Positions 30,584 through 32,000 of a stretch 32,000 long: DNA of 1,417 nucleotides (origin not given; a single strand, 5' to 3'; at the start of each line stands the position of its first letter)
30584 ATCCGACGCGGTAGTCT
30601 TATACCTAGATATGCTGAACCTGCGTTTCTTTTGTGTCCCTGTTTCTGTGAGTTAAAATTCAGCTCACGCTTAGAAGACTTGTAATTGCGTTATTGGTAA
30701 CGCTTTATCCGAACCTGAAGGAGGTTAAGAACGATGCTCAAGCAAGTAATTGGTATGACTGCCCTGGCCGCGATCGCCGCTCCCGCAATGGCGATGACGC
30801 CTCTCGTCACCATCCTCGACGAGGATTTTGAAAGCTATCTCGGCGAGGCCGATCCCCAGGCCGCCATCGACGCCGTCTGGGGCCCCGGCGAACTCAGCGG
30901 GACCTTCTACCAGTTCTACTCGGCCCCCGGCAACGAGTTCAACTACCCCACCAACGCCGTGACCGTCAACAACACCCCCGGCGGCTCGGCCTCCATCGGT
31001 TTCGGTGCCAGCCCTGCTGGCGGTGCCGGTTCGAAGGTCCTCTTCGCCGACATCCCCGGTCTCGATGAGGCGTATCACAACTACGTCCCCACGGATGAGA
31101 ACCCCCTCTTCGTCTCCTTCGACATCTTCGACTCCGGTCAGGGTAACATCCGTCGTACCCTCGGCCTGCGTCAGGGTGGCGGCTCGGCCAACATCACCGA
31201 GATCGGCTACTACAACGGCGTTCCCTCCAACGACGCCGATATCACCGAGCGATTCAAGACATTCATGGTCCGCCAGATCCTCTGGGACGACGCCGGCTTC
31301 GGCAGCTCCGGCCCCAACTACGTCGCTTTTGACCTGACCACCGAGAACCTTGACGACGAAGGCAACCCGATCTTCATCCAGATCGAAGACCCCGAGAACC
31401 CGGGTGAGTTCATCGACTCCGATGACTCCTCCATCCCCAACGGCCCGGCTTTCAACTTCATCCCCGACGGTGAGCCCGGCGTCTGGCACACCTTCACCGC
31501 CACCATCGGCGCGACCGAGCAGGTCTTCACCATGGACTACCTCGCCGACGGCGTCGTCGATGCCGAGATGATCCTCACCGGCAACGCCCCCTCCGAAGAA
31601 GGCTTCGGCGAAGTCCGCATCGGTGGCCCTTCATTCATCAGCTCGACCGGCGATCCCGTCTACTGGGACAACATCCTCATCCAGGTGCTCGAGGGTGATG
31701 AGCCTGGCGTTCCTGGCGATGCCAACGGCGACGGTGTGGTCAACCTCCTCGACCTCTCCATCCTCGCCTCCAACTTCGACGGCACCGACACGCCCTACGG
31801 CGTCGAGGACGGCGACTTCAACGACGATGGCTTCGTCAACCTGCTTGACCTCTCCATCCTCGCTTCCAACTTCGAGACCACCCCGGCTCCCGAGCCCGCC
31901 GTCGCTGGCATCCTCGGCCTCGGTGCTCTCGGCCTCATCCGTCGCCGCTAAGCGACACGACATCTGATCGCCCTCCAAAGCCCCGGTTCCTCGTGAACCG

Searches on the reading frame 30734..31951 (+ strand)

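Call 20: search_protein_families(library=pfam, proteins=[window:30734-31951:+], max_evalue=0.001)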
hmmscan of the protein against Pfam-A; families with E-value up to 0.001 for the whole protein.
window:30734-31951:+ (405 aa): 1 family
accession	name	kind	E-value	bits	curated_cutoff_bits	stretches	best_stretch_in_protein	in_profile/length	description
PF00404.24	Dockerin_1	-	2.1e-08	34.6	22.9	1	327-378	1-54/57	Dockerin type I domain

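Call 87: search_protein_families(library=ncbifam, proteins=[window:30734-31951:+], max_evalue=0.1)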
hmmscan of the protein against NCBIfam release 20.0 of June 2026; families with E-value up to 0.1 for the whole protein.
window:30734-31951:+ (405 aa): 1 family
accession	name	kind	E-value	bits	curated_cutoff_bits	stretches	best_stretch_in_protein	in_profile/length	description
NF049990.1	CellobisidaseCelK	equivalog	0.024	12.8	1700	1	325-377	827-879/889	cellulose 1,4-beta-cellobiosidase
